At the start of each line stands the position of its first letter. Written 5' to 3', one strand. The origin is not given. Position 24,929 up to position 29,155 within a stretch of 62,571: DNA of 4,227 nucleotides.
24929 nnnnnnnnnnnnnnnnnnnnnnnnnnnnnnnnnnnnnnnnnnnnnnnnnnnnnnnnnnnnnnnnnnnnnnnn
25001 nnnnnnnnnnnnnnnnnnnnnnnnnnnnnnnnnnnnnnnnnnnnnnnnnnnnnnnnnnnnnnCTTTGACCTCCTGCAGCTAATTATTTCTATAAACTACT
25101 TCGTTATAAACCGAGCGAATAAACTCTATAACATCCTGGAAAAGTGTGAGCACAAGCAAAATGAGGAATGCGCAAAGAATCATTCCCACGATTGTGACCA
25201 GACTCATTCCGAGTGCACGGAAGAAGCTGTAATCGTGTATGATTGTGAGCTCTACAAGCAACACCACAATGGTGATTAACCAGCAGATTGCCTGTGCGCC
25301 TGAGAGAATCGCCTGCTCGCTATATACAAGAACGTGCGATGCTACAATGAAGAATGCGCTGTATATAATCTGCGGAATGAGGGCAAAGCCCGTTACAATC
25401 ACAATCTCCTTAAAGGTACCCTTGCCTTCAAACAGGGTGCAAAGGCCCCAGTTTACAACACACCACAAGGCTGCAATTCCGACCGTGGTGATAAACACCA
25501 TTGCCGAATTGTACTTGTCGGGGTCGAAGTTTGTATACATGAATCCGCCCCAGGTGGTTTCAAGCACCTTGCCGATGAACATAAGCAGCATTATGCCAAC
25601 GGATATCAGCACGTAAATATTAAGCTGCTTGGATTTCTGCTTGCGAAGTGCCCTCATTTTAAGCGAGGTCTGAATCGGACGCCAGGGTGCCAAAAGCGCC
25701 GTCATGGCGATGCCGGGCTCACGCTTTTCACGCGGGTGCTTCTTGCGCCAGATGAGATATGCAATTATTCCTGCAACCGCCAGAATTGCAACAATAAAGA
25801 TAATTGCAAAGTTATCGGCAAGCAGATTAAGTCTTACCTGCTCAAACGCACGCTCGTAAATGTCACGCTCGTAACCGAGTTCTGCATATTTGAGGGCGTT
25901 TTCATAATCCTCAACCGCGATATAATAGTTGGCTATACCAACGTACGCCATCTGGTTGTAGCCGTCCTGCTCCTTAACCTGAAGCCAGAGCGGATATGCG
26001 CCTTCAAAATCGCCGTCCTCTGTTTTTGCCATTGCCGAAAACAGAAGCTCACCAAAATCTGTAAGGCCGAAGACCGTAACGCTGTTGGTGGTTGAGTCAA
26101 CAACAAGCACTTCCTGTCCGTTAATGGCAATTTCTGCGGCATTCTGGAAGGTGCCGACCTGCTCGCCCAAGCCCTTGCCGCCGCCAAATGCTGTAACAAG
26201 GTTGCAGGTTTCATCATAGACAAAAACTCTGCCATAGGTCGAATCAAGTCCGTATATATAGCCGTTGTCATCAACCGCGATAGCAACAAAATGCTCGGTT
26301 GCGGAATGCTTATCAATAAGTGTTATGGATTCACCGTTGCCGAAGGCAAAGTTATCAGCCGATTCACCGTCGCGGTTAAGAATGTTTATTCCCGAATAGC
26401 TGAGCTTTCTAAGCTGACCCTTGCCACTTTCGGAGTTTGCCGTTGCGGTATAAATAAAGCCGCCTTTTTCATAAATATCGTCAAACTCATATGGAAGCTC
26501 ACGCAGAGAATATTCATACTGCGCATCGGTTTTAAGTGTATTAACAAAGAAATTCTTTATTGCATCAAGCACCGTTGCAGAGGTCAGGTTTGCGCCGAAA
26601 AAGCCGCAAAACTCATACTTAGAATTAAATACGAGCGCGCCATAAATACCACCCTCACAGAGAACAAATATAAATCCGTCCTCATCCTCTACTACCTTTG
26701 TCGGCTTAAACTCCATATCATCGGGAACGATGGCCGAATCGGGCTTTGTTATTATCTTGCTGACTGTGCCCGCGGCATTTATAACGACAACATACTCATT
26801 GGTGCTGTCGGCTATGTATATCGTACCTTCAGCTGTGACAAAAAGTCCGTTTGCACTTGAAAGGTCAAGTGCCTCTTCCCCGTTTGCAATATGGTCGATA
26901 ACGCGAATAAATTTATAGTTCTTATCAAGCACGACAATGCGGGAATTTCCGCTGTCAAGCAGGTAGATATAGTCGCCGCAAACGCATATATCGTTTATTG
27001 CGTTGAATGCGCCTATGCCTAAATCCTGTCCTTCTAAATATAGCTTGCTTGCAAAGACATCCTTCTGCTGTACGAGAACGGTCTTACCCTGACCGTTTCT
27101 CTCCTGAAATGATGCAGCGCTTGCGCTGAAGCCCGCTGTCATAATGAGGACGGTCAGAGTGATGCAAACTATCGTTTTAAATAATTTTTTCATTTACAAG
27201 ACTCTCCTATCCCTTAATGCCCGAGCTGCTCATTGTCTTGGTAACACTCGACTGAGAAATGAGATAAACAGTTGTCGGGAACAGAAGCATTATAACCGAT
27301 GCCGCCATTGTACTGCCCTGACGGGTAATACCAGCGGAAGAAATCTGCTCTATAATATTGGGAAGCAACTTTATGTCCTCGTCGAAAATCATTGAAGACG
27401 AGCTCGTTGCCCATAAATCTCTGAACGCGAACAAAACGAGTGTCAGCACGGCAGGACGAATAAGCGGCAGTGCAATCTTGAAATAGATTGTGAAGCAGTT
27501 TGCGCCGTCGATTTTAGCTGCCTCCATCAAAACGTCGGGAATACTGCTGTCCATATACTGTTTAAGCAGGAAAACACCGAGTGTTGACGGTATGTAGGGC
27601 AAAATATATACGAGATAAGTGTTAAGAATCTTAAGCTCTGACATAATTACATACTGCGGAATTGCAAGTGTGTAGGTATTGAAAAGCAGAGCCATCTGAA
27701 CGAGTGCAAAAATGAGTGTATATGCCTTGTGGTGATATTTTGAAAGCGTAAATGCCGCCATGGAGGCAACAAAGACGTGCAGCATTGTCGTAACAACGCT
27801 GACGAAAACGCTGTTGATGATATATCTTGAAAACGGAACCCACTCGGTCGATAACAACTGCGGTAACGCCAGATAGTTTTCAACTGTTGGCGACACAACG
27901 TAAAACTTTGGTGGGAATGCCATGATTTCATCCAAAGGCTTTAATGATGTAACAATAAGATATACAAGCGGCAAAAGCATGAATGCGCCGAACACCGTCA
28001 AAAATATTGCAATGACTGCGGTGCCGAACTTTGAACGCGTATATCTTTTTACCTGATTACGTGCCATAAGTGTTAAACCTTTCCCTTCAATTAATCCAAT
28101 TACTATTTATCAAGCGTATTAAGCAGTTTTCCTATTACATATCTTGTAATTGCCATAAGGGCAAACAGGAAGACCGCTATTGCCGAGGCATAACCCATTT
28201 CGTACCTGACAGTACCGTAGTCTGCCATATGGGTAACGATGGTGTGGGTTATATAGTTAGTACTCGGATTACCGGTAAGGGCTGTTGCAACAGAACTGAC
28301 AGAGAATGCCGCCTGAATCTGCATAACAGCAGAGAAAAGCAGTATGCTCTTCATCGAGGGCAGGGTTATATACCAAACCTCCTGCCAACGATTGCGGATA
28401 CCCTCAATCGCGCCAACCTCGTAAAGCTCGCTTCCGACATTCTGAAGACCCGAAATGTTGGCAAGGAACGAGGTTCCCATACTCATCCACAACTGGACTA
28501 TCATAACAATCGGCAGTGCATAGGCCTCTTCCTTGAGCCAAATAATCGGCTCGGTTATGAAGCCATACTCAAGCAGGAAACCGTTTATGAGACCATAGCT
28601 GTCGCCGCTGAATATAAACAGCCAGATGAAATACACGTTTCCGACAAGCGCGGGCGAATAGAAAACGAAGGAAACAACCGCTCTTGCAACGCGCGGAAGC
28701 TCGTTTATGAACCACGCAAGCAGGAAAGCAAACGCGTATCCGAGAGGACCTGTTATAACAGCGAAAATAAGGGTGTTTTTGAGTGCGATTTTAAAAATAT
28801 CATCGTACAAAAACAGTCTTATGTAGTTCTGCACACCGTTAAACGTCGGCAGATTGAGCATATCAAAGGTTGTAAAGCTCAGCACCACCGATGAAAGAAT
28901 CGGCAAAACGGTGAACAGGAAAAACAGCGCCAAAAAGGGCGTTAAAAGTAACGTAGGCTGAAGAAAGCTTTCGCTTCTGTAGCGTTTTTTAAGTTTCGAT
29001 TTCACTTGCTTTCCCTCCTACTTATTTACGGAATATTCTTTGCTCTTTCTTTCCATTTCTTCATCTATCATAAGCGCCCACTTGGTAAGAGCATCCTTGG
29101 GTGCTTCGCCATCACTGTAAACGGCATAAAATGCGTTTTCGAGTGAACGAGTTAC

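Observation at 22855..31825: Five-gene cassette: oversized SBP + two permeases + NHL-TPR-Yip1 membrane protein + 735-aa lipoprotein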

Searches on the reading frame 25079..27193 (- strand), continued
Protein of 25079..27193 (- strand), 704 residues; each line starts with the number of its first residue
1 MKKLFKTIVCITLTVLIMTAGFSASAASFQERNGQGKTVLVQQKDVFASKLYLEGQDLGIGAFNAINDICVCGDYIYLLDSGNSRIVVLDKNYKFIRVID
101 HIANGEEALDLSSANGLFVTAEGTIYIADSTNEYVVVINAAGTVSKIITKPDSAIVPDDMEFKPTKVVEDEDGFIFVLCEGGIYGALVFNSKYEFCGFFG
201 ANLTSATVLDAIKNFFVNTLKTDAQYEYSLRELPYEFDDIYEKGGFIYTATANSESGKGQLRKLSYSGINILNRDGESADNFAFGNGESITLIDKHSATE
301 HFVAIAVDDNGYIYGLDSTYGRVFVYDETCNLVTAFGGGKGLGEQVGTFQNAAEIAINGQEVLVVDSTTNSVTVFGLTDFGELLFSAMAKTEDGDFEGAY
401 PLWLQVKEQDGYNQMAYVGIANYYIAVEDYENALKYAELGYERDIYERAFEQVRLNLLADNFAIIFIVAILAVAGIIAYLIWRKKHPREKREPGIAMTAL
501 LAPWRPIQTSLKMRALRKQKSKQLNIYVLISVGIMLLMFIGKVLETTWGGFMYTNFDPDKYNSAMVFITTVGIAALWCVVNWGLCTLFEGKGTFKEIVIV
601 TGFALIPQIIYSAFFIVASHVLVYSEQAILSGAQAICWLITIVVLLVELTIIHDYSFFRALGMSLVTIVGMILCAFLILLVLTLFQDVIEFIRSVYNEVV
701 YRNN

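Call 86: find_encoding_contigs(protein=P0163, flank=10000, max_places=1)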
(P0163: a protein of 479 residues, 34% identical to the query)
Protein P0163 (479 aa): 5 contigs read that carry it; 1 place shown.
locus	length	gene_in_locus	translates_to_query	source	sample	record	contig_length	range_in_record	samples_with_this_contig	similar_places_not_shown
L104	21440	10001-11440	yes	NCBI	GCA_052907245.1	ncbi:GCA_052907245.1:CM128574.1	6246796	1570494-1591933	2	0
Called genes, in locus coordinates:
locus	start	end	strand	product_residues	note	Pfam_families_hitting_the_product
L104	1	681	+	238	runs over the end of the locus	-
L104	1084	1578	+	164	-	PF20541:DUF6756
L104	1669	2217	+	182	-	PF09346:SMI1_KNR4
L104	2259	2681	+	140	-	-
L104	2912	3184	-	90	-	-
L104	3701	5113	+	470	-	PF01547:SBP_bac_1, PF13416:SBP_bac_8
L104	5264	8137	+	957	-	PF01547:SBP_bac_1, PF13416:SBP_bac_8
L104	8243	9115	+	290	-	PF00528:BPD_transp_1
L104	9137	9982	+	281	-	PF00528:BPD_transp_1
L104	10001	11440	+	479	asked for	PF01436:NHL (faint), PF08450:SGL (faint), PF13414:TPR_11 (faint)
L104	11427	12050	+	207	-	PF04893:Yip1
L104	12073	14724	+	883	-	PF18952:DUF5696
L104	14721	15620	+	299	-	PF00528:BPD_transp_1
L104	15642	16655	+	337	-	PF00528:BPD_transp_1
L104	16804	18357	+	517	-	PF14587:Glyco_hydr_30_2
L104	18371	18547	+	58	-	-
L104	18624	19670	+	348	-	PF01497:Peripla_BP_2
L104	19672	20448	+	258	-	-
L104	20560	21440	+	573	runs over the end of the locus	PF00165:HTH_AraC (weak), PF12833:HTH_18, PF00165:HTH_AraC (weak), PF01497:Peripla_BP_2 (weak)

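Call 93: find_encoding_contigs(protein=P0118, flank=9000, max_places=1)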
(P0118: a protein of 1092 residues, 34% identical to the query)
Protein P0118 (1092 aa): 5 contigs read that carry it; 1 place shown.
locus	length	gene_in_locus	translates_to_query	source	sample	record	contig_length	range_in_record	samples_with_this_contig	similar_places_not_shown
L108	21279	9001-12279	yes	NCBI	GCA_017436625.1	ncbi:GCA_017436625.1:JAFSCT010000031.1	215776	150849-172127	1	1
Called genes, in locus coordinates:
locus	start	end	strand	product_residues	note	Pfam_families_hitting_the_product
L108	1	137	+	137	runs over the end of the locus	PF11457:DUF3021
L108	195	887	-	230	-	PF00300:His_Phos_1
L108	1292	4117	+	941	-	PF02837:Glyco_hydro_2_N, PF22666:Glyco_hydro_2_N2, PF02836:Glyco_hydro_2_C, PF16353:LacZ_4 (weak), PF02929:Bgal_small_N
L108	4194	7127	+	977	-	PF01547:SBP_bac_1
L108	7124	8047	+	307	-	-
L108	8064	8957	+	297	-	-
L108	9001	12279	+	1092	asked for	PF01436:NHL (faint), PF04893:Yip1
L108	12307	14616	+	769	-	PF18952:DUF5696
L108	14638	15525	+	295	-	PF00528:BPD_transp_1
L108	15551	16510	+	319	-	PF00528:BPD_transp_1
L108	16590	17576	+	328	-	PF04041:Glyco_hydro_130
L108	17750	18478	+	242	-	PF00300:His_Phos_1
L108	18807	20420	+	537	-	-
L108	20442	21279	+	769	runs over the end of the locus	PF02018:CBM_4_9 (faint)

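Call 94: find_encoding_contigs(protein=P0154, flank=9000, max_places=1)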
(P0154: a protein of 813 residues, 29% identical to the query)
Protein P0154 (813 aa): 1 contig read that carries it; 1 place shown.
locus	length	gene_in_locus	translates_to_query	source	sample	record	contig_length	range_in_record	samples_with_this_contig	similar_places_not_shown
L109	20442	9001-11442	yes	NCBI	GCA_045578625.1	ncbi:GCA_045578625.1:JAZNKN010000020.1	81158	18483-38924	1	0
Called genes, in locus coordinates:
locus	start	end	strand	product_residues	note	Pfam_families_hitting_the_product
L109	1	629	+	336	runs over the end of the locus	PF14057:GGGtGRT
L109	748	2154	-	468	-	PF02878:PGM_PMM_I, PF02879:PGM_PMM_II, PF02880:PGM_PMM_III, PF00408:PGM_PMM_IV (weak)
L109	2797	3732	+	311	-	PF00722:Glyco_hydro_16 (faint)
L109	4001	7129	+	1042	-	PF01547:SBP_bac_1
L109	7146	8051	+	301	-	PF00528:BPD_transp_1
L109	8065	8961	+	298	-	-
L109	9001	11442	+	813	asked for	PF13424:TPR_12 (weak), PF04893:Yip1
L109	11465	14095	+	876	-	PF18952:DUF5696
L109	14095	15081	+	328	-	PF00528:BPD_transp_1 (weak)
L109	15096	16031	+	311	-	PF00528:BPD_transp_1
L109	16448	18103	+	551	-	-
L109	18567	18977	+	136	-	-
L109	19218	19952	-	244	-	PF02811:PHP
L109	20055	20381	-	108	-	-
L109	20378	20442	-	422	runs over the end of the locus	PF00037:Fer4 (weak), PF12837:Fer4_6 (weak), PF12838:Fer4_7, PF13187:Fer4_9, PF13237:Fer4_10, PF14697:Fer4_21, PF02906:Fe_hyd_lg_C, PF04060:FeS, +5 more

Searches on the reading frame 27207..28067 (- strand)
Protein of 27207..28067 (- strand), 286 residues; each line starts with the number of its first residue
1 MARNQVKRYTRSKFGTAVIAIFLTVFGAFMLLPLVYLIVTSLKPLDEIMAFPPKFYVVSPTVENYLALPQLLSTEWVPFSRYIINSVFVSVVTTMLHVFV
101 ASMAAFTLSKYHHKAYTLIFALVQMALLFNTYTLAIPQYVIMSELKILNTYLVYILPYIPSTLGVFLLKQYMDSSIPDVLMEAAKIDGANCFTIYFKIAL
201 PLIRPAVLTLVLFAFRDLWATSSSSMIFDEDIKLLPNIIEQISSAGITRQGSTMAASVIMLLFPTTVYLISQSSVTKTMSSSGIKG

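Call 4: search_protein_families(library=pfam, proteins=[window:27207-28067:-], max_evalue=0.01)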
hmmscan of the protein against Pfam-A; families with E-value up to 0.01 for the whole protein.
window:27207-28067:- (286 aa): 1 family
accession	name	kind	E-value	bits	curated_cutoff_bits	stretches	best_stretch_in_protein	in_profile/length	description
PF00528.27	BPD_transp_1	-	1.3e-09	38.5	26.4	1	99-275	3-178/184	Binding-protein-dependent transport system inner membrane component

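Call 11: search_protein_families(library=ncbifam, proteins=[window:27207-28067:-], max_evalue=0.01)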
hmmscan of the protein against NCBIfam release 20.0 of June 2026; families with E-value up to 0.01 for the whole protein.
window:27207-28067:- (286 aa): 10 families
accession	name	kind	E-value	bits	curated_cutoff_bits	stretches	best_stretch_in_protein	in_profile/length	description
NF040932.1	ABC_arch_GlcU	equivalog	6.7e-21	75.1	340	1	17-270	3-255/272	glucose ABC transporter permease GlcU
NF008210.0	PRK10973.1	equivalog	6.8e-18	65.3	297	1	45-279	38-276/281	sn-glycerol-3-phosphate ABC transporter permease UgpE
NF008231.0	PRK10998.1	equivalog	3.9e-09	36.5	261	1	12-286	9-296/296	maltose ABC transporter permease MalG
NF007047.0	PRK09500.1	equivalog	4.5e-07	29.7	326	1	18-274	6-251/257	spermidine/putrescine ABC transporter permease PotC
NF007852.0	PRK10561.1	equivalog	9.7e-06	25.6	335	1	173-249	181-260/295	sn-glycerol-3-phosphate ABC transporter permease UgpA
NF043073.1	MMSYN1_0195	equivalog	0.00014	20.1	1250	1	77-215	53-192/1021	spermidine/putrescine ABC transporter permease/substrate-binding protein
NF008232.0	PRK10999.1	equivalog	0.00016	20.5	392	1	146-215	379-442/520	maltose ABC transporter permease MalF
NF007044.0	PRK09497.1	equivalog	0.0002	21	348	0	10-214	3-214/285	spermidine/putrescine ABC transporter permease PotB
NF006939.0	PRK09421.1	equivalog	0.00038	19.9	262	0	178-216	121-159/230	molybdate ABC transporter permease subunit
TIGR02141.1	modB_ABC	equivalog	0.0019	17.9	182.6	1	175-215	105-145/208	molybdate ABC transporter permease subunit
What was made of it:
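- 27207..28067 (-): pB: MalG/UgpE-like permease of translocator 1 (286 aa). GlcU/UgpE/MalG hits (call 11).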

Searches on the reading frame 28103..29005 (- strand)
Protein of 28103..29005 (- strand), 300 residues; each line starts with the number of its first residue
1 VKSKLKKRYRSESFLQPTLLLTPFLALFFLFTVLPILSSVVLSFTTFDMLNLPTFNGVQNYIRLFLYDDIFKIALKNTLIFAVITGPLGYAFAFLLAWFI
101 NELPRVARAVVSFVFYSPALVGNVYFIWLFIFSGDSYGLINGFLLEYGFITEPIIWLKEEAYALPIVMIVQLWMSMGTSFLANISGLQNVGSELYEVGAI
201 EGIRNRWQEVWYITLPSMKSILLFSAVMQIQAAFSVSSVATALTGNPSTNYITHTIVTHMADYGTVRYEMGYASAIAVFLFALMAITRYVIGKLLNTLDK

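Call 4: search_protein_families(library=pfam, proteins=[window:28103-29005:-], max_evalue=0.01)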
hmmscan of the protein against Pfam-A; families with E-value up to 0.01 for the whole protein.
window:28103-29005:- (300 aa): 1 family
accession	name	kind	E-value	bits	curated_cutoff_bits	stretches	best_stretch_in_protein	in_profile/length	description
PF00528.27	BPD_transp_1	-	5.8e-10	39.6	26.4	1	91-291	3-174/184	Binding-protein-dependent transport system inner membrane component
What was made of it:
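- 28103..29005 (-): pA: MalF/UgpA-like permease of translocator 1 (300 aa). BPD_transp_1 (call 4).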

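Call 11: search_protein_families(library=ncbifam, proteins=[window:28103-29005:-], max_evalue=0.01)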
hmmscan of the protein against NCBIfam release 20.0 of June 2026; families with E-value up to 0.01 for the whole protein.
window:28103-29005:- (300 aa): 4 families
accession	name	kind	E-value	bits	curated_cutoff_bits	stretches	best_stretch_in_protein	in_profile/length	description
NF007852.0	PRK10561.1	equivalog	3.1e-11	43.7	335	1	13-286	10-279/295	sn-glycerol-3-phosphate ABC transporter permease UgpA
NF007044.0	PRK09497.1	equivalog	1.5e-09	37.7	348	1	22-296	13-279/285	spermidine/putrescine ABC transporter permease PotB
TIGR02140.1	permease_CysW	equivalog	8.8e-07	28.7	329.1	1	37-286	12-249/261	sulfate ABC transporter permease subunit CysW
NF008232.0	PRK10999.1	equivalog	0.0002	20.2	392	1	56-235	265-445/520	maltose ABC transporter permease MalF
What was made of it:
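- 28103..29005 (-): UgpA/PotB/MalF-type NCBIfam hits (call 11).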
